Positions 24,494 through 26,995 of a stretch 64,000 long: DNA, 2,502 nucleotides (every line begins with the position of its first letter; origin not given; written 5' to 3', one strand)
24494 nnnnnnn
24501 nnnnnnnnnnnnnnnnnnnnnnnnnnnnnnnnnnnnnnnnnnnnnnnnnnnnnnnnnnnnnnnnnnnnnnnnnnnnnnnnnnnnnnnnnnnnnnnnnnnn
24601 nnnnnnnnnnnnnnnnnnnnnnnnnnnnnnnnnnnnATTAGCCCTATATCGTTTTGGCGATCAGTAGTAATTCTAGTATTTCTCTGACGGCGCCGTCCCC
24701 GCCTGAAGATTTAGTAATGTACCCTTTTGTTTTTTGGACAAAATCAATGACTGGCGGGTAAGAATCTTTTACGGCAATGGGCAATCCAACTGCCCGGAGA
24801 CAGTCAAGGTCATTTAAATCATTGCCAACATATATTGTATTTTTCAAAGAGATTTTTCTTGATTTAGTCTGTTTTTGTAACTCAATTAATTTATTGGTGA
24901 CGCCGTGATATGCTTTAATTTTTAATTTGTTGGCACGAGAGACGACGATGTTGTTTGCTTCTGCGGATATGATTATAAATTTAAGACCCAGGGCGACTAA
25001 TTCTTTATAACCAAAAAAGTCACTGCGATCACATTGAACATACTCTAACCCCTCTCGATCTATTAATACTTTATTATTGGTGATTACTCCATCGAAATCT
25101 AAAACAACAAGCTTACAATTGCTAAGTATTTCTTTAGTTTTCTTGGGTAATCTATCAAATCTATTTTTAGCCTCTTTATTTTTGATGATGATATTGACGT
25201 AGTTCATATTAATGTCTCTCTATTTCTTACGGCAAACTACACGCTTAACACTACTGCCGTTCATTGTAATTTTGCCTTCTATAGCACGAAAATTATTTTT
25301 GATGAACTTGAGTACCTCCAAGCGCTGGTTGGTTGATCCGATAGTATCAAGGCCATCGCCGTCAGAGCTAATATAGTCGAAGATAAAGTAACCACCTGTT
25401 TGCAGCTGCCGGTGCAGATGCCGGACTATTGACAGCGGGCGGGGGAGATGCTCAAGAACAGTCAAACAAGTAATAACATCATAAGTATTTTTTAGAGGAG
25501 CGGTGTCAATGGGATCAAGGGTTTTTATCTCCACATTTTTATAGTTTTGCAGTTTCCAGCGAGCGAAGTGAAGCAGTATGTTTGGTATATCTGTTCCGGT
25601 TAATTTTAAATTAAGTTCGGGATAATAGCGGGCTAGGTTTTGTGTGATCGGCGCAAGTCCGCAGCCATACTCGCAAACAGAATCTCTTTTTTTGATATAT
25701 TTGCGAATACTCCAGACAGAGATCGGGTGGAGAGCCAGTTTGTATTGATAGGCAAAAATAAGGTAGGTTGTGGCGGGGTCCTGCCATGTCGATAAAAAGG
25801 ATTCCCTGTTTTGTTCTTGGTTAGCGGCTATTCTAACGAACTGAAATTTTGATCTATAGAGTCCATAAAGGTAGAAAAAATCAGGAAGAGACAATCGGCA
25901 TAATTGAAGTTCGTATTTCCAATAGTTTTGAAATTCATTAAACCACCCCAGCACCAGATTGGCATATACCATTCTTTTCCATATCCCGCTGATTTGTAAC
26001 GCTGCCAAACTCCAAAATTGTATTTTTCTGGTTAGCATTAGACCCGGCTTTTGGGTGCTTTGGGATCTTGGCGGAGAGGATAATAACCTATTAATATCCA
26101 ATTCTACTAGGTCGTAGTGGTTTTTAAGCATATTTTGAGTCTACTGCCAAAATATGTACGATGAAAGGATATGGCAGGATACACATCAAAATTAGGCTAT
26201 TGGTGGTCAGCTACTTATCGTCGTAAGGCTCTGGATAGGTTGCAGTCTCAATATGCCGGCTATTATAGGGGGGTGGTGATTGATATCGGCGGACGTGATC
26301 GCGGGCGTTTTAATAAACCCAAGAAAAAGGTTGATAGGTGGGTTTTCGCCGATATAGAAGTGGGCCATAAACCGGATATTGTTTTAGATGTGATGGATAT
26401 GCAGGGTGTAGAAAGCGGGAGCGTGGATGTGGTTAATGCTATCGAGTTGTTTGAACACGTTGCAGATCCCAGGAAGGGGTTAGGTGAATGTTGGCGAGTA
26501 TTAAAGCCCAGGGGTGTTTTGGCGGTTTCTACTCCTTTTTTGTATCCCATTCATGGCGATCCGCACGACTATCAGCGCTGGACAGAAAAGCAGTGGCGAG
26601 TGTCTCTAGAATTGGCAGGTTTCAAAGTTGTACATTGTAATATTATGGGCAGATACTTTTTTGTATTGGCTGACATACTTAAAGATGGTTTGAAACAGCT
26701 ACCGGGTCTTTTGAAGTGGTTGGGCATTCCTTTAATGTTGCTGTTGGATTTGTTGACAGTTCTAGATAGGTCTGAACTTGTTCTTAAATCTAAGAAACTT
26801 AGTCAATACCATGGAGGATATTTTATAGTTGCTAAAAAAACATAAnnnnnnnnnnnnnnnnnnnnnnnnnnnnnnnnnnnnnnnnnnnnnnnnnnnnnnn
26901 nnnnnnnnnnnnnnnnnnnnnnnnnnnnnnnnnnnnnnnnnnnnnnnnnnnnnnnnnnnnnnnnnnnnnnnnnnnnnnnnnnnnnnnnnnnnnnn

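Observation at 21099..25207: A nonulosonic acid sub-cassette with two NeuB-family synthases, a synthase-cytidylyltransferase fusion and a KdsC-type phosphatase.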

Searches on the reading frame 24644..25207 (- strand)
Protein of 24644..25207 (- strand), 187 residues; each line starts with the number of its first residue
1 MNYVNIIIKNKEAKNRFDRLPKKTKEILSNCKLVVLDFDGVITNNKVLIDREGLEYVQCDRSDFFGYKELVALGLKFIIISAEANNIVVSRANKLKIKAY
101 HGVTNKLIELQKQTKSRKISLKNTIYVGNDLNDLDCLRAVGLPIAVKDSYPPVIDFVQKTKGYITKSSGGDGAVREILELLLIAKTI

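Call 4: search_protein_families(library=pfam, proteins=[window:24644-25207:-], max_evalue=0.01)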
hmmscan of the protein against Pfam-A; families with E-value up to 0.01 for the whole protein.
window:24644-25207:- (187 aa): 1 family
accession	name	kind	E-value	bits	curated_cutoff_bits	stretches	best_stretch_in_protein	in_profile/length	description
PF08282.18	Hydrolase_3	-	4.8e-07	30.2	20.9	1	85-167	167-245/255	haloacid dehalogenase-like hydrolase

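Call 5: search_protein_families(library=ncbifam, proteins=[window:24644-25207:-], max_evalue=0.01)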
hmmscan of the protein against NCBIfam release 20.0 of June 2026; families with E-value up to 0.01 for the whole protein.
window:24644-25207:- (187 aa): 12 families
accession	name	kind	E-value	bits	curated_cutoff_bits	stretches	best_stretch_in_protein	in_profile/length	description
NF007019.0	PRK09484.1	equivalog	6.4e-29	100.9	208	1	16-185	10-176/187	3-deoxy-manno-octulosonate-8-phosphatase KdsC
TIGR02726.1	phenyl_P_delta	equivalog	5.8e-27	95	281.95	1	29-185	5-158/169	phenylphosphate carboxylase subunit delta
TIGR01670.1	KdsC-phosphatas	subfamily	1.2e-25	90.3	106.95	1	32-185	2-152/154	3-deoxy-D-manno-octulosonate 8-phosphate phosphatase, YrbI family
NF058599.1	KDN-9-PPhBT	equivalog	9.1e-25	87.7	180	1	31-182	2-150/152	3-deoxy-D-glycero-D-galacto-nonulopyranosonate 9-phosphatase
NF002245.0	PRK01158.1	equivalog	2.4e-09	36.8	198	1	103-181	155-229/233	phosphoglycolate phosphatase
TIGR01662.1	HAD-SF-IIIA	subfamily_domain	2.4e-07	30.9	44.6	1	32-144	1-136/141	HAD-IIIA family hydrolase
TIGR00099.1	Cof-subfamily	subfamily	3.9e-06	26.7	137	1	102-160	185-243/256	Cof-type HAD-IIB family hydrolase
TIGR01487.1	Pglycolate_arch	equivalog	5.7e-06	26.3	122.75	0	99-177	141-214/215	phosphoglycolate phosphatase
TIGR00338.1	serB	equivalog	0.00067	19.3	144.15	0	108-146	155-193/219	phosphoserine phosphatase SerB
NF007821.0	PRK10530.1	equivalog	0.00079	18.7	274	0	106-150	200-244/272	pyridoxal phosphatase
TIGR01491.1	HAD-SF-IB-PSPlk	hypoth_equivalog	0.0015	18.3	151.9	0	84-148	124-190/201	phosphoserine phosphatase-like hydrolase, archaeal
NF045966.1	YcsE_rel_Pase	equivalog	0.0052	16.3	220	0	104-155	190-241/265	YcsE-related riboflavin metabolism phosphatase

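Call 31: search_solved_structures(query=window:24644-25207:-, max_evalue=0.001, show_alignments=3)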
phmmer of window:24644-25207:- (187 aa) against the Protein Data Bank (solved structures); distinct sequences matched with E-value up to 0.001: 21.
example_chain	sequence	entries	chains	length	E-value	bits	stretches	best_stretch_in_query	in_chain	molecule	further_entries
3mmz_A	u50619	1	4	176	1.5e-30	109.3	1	32-181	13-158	putative HAD family hydrolase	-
3mn1_A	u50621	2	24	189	2.2e-19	73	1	31-184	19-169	probable yrbi family phosphatase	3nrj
3i6b_A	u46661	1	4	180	2.5e-19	72.8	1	29-185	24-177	3-deoxy-D-manno-octulosonate 8-phosphate phosphatase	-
2r8e_A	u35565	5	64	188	2.9e-19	72.6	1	29-185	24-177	3-deoxy-D-manno-octulosonate 8-phosphate phosphatase | YrbI from Escherichia coli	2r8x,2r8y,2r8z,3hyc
3ewi_A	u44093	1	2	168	1.2e-18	70.5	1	24-182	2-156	N-acylneuraminate cytidylyltransferase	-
3n1u_A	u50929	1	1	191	1.7e-18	70.1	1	29-185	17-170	Hydrolase, HAD superfamily, subfamily III A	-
2p9j_A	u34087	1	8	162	4.8e-18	68.6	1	28-183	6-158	Hypothetical protein AQ2171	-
7t35_A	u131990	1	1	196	4.8e-18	68.6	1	30-185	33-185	3-deoxy-D-manno-octulosonate 8-phosphate phosphatase KdsC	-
4nav_D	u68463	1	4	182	8.1e-18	67.9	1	26-184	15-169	HYPOTHETICAL PROTEIN XCC279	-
3ij5_A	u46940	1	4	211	1.5e-17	67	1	28-185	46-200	3-deoxy-D-manno-octulosonate 8-phosphate phosphatase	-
4um5_A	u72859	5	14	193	1.8e-17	66.8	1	29-185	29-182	3-DEOXY-D-MANNO-OCTULOSONATE 8-PHOSPHATE PHOSPHATASE KDSC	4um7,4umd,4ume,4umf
3n07_A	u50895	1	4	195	1.2e-16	64.1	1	23-185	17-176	3-deoxy-D-manno-octulosonate 8-phosphate phosphatase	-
3e81_A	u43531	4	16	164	7.2e-15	58.3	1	30-182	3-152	Acylneuraminate cytidylyltransferase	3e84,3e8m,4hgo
4hgq_A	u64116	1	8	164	4.7e-14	55.6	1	30-182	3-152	Acylneuraminate cytidylyltransferase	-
4hgr_A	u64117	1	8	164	3.3e-13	52.9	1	30-182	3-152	Acylneuraminate cytidylyltransferase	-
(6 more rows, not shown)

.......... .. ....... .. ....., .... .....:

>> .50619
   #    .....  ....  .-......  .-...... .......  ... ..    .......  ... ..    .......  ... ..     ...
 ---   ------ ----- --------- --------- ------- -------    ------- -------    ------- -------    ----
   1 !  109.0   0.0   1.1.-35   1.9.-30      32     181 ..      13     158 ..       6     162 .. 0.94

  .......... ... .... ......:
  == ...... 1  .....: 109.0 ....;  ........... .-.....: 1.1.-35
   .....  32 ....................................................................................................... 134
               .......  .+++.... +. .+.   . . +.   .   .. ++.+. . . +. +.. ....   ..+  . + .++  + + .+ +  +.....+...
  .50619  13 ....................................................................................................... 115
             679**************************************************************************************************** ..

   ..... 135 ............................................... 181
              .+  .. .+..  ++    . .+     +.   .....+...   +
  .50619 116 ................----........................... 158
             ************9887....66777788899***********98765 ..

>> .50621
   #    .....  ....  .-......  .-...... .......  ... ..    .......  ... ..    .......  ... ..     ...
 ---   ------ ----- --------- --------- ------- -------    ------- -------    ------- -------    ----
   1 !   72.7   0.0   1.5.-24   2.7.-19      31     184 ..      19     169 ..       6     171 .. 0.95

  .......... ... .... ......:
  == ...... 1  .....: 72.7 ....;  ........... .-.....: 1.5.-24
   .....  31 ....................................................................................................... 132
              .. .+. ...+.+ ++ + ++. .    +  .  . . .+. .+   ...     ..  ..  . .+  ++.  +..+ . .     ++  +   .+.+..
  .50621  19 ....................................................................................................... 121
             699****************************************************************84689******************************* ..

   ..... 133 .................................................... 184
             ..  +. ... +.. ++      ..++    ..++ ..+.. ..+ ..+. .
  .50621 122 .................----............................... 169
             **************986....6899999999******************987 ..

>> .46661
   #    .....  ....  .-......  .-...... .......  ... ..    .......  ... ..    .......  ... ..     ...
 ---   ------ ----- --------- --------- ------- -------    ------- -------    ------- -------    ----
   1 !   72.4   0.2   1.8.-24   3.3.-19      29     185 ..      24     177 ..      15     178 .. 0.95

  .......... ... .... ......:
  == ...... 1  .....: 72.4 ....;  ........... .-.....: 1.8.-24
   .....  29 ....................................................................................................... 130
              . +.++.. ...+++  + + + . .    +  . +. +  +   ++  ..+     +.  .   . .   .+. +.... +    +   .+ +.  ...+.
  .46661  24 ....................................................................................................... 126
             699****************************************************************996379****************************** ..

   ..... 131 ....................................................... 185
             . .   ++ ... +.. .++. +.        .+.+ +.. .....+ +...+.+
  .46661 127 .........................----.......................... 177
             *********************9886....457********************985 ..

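Call 39: find_homologous_proteins(query=window:24644-25207:-, max_evalue=1e-10)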
Query window:24644-25207:- (187 aa): 151 proteins with E <= 1e-10 among 368 candidates; the best 120 are listed.
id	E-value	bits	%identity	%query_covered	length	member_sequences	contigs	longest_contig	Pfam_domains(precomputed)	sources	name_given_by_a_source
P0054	2.8e-114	397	100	100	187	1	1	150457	PF08282.19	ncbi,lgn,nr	ncbi:MAG: HAD hydrolase family protein [bacterium]|nr:HAD hydrolase family protein [bacterium]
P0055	2.5e-40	156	49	89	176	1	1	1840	PF08282.19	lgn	-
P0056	2.9e-39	152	48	89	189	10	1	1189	PF08282.19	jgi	jgi:3-deoxy-D-manno-octulosonate 8-phosphate phosphatase (KDO 8-P phosphatase)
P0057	3.1e-39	152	48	92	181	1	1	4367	PF08282.19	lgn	-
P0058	2.2e-38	150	53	82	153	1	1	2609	PF00702.33,PF08282.19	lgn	-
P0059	2.3e-37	146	50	82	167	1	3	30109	PF08282.19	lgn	-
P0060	6.6e-37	145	46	87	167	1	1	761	PF00702.33,PF08282.19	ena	-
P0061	5.1e-36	142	48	83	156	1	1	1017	PF08282.19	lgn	-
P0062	7.0e-36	141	46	86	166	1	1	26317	PF08282.19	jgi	-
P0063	8.1e-36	141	44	84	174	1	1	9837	PF08282.19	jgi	jgi:3-deoxy-D-manno-octulosonate 8-phosphate phosphatase (KDO 8-P phosphatase)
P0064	8.8e-36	141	44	86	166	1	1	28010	PF08282.19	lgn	-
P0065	6.2e-35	138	48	82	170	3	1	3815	PF08282.19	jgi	jgi:3-deoxy-D-manno-octulosonate 8-phosphate phosphatase (KDO 8-P phosphatase)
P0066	1.2e-34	137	48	83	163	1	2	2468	PF08282.19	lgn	-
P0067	1.3e-34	137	45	85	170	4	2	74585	PF08282.19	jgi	jgi:3-deoxy-D-manno-octulosonate 8-phosphate phosphatase (KDO 8-P phosphatase)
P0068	1.7e-34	137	46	85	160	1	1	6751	PF08282.19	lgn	-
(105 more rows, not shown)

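Call 40: find_encoding_contigs(protein=P0059, flank=7000, max_places=1)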
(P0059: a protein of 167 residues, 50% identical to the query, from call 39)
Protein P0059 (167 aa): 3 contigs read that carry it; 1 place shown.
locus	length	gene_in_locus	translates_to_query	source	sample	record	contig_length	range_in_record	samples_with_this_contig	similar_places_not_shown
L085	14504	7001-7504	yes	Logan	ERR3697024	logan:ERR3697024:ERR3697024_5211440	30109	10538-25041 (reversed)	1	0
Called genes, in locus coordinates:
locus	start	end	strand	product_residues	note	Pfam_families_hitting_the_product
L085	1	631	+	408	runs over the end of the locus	PF08421:Methyltransf_13, PF13489:Methyltransf_23, PF08241:Methyltransf_11 (faint), PF08242:Methyltransf_12 (weak), PF08484:Methyltransf_14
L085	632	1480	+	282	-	PF01370:Epimerase, PF13460:NAD_binding_10 (weak), PF16363:GDP_Man_Dehyd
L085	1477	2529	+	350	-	PF13489:Methyltransf_23, PF08241:Methyltransf_11 (weak), PF08484:Methyltransf_14 (weak)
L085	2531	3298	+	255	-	PF13578:Methyltransf_24 (faint), PF04989:RMNT_CmcI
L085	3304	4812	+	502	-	PF01943:Polysacc_synt, PF13440:Polysacc_synt_3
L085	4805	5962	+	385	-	PF00535:Glycos_transf_2 (weak)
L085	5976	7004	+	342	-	PF03102:NeuB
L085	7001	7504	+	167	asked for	PF08282:Hydrolase_3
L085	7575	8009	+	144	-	PF00190:Cupin_1 (weak), PF07883:Cupin_2 (weak)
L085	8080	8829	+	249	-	PF02348:CTP_transf_3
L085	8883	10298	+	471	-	-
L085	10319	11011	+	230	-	PF02348:CTP_transf_3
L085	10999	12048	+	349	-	PF03102:NeuB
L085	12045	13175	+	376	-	PF02350:Epimerase_2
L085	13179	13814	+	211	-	PF17836:PglD_N, PF25087:GMPPB_C (weak), PF25084:LbH_EIF2B (weak), PF00132:Hexapep, PF14602:Hexapep_2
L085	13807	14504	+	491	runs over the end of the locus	PF00571:CBS (faint), PF01041:DegT_DnrJ_EryC1, PF00155:Aminotran_1_2 (faint)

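Call 41: find_encoding_contigs(protein=P0064, flank=7000, max_places=1)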
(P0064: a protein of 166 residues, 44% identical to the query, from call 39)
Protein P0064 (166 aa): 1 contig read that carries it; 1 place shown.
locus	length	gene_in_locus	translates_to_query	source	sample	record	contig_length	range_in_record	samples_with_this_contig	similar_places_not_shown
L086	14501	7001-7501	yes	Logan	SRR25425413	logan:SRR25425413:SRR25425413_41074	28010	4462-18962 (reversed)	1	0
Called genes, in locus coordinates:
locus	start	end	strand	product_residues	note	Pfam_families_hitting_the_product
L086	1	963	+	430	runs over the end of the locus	PF00005:ABC_tran, PF13304:AAA_21 (faint), PF14524:Wzt_C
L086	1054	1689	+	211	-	PF13412:HTH_24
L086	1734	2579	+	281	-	PF00685:Sulfotransfer_1, PF13469:Sulfotransfer_3 (weak)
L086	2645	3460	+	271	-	PF00685:Sulfotransfer_1 (faint)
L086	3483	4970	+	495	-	PF04464:Glyphos_transf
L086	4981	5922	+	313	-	PF00535:Glycos_transf_2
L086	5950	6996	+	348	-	PF03102:NeuB, PF08666:SAF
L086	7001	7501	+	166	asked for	PF08282:Hydrolase_3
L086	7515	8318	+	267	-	PF00106:adh_short, PF13561:adh_short_C2, PF00106:adh_short, PF13561:adh_short_C2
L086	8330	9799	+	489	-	PF00171:Aldedh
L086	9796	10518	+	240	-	PF02348:CTP_transf_3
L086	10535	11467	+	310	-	PF04055:Radical_SAM, PF13186:SPASM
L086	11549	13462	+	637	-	PF00456:Transketolase_N, PF13292:DXP_synthase_N (weak), PF02779:Transket_pyr, PF02780:Transketolase_C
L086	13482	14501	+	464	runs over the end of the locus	PF04464:Glyphos_transf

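Call 42: find_encoding_contigs(protein=P0067, flank=7000, max_places=1)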
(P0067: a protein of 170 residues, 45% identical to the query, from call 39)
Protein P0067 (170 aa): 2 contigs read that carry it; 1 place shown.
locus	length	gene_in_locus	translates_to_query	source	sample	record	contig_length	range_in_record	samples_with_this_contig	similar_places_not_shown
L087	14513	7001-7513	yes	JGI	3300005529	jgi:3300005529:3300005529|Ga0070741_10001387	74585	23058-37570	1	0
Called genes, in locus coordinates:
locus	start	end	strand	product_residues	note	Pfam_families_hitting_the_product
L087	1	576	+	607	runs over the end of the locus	PF04932:Wzy_C, PF00515:TPR_1 (faint), PF07719:TPR_2 (faint), PF13176:TPR_7 (faint), PF13181:TPR_8 (faint), PF13432:TPR_16 (weak), PF14559:TPR_19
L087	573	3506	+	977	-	-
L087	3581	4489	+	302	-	PF01061:ABC2_membrane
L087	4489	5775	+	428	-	PF00005:ABC_tran, PF13304:AAA_21 (faint), PF14524:Wzt_C (weak)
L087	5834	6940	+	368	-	PF03102:NeuB, PF08666:SAF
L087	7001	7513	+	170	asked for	PF08282:Hydrolase_3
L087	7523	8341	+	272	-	PF00106:adh_short, PF08659:KR, PF13561:adh_short_C2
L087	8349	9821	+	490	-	PF00171:Aldedh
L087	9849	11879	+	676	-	-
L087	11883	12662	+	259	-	PF02348:CTP_transf_3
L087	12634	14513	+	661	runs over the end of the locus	PF13292:DXP_synthase_N, PF00456:Transketolase_N, PF00676:E1_dh (faint), PF02779:Transket_pyr, PF02780:Transketolase_C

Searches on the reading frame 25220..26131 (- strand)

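Call 4: search_protein_families(library=pfam, proteins=[window:25220-26131:-], max_evalue=0.01)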
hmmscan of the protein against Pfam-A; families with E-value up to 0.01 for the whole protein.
window:25220-26131:- (303 aa): 5 families
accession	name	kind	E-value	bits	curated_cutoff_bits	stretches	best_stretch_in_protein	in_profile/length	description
PF13489.12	Methyltransf_23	-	1.6e-15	57.6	27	1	144-258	18-123/164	Methyltransferase domain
PF08242.18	Methyltransf_12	-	1.3e-13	51.9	30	1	154-249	2-98/98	Methyltransferase domain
PF13847.12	Methyltransf_31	-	5.1e-13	49.4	27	1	146-268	1-126/145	Methyltransferase domain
PF08241.18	Methyltransf_11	-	9e-12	45.9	21.2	1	154-251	2-95/95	Methyltransferase domain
PF13649.12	Methyltransf_25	-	4.3e-10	40.6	27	1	152-247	1-97/97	Methyltransferase domain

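Call 5: search_protein_families(library=ncbifam, proteins=[window:25220-26131:-], max_evalue=0.01)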
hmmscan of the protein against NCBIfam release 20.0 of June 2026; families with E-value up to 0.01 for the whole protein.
window:25220-26131:- (303 aa): 11 families
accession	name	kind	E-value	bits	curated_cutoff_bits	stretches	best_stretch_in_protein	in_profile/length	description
TIGR02072.1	BioC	equivalog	2.5e-08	34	184.95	1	148-256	34-137/244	malonyl-ACP O-methyltransferase BioC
TIGR01983.1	UbiG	equivalog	3.7e-08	33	102.95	1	149-254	50-154/228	bifunctional 2-polyprenyl-6-hydroxyphenol methylase/3-demethylubiquinol 3-O-methyltransferase UbiG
TIGR04345.1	ovoA_Cterm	equivalog_domain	3.3e-06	26.8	170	1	195-296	113-211/242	putative 4-mercaptohistidine N1-methyltransferase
NF011650.0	PRK15068.1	equivalog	8.5e-05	21.6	209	1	195-259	169-233/324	tRNA 5-methoxyuridine(34)/uridine 5-oxyacetic acid(34) synthase CmoB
NF010703.0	PRK14103.1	equivalog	0.00022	20.7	320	1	147-251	28-124/256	trans-aconitate 2-methyltransferase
NF038261.1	rhodoquin_RquA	equivalog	0.00037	20.3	175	1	146-253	47-156/218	rhodoquinone biosynthesis methyltransferase RquA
TIGR00452.1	TIGR00452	equivalog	0.00059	18.8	275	1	194-259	159-227/316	tRNA 5-methoxyuridine(34)/uridine 5-oxyacetic acid(34) synthase CmoB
NF043040.1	corrin_prot_MT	hypoth_equivalog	0.00062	19.3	180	1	143-250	36-146/216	corrinoid protein-associated methyltransferase CpaM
NF001243.0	PRK00216.1-4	equivalog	0.002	17.5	235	1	146-250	45-150/237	demethylmenaquinone methyltransferase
TIGR02021.1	BchM-ChlM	equivalog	0.0041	16.6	158.9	1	145-231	51-133/218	magnesium protoporphyrin IX methyltransferase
TIGR04290.1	meth_Rta_06860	hypoth_equivalog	0.0056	16.1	300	1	176-256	74-154/226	TIGR04290 family methyltransferase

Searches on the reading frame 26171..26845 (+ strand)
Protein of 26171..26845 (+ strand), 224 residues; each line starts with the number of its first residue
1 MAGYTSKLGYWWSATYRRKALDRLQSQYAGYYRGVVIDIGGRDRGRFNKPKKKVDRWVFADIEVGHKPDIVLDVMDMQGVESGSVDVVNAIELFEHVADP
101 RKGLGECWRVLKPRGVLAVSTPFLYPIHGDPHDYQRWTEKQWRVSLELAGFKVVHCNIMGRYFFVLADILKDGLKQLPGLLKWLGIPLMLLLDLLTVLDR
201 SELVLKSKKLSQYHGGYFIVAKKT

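Call 4: search_protein_families(library=pfam, proteins=[window:26171-26845:+], max_evalue=0.01)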
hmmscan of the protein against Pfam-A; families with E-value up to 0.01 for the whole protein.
window:26171-26845:+ (224 aa): 5 families
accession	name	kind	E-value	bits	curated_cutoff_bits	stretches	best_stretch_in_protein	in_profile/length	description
PF08241.18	Methyltransf_11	-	4.8e-10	40.4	21.2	1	70-118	47-94/95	Methyltransferase domain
PF13489.12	Methyltransf_23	-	1.3e-06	28.7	27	1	32-137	22-132/164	Methyltransferase domain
PF08242.18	Methyltransf_12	-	1.5e-06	29.3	30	1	65-117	46-98/98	Methyltransferase domain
PF13847.12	Methyltransf_31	-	1.5e-05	25.2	27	1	73-143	65-138/145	Methyltransferase domain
PF13649.12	Methyltransf_25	-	0.00041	21.4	27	1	72-115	53-97/97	Methyltransferase domain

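Call 5: search_protein_families(library=ncbifam, proteins=[window:26171-26845:+], max_evalue=0.01)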
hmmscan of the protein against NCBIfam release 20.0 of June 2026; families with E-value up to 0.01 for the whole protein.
window:26171-26845:+ (224 aa): 3 families
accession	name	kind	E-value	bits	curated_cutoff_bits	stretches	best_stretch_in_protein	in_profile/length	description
TIGR01983.1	UbiG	equivalog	3.2e-06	26.6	102.95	1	75-121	107-153/228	bifunctional 2-polyprenyl-6-hydroxyphenol methylase/3-demethylubiquinol 3-O-methyltransferase UbiG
NF045667.1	MTase_DVU1556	equivalog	0.00064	19.2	155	1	80-156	80-165/213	DVU_1556 family methyltransferase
NF038099.1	AsSugarArsM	exception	0.0041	16.3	400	1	80-123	130-175/321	arsenosugar biosynthesis arsenite methyltransferase ArsM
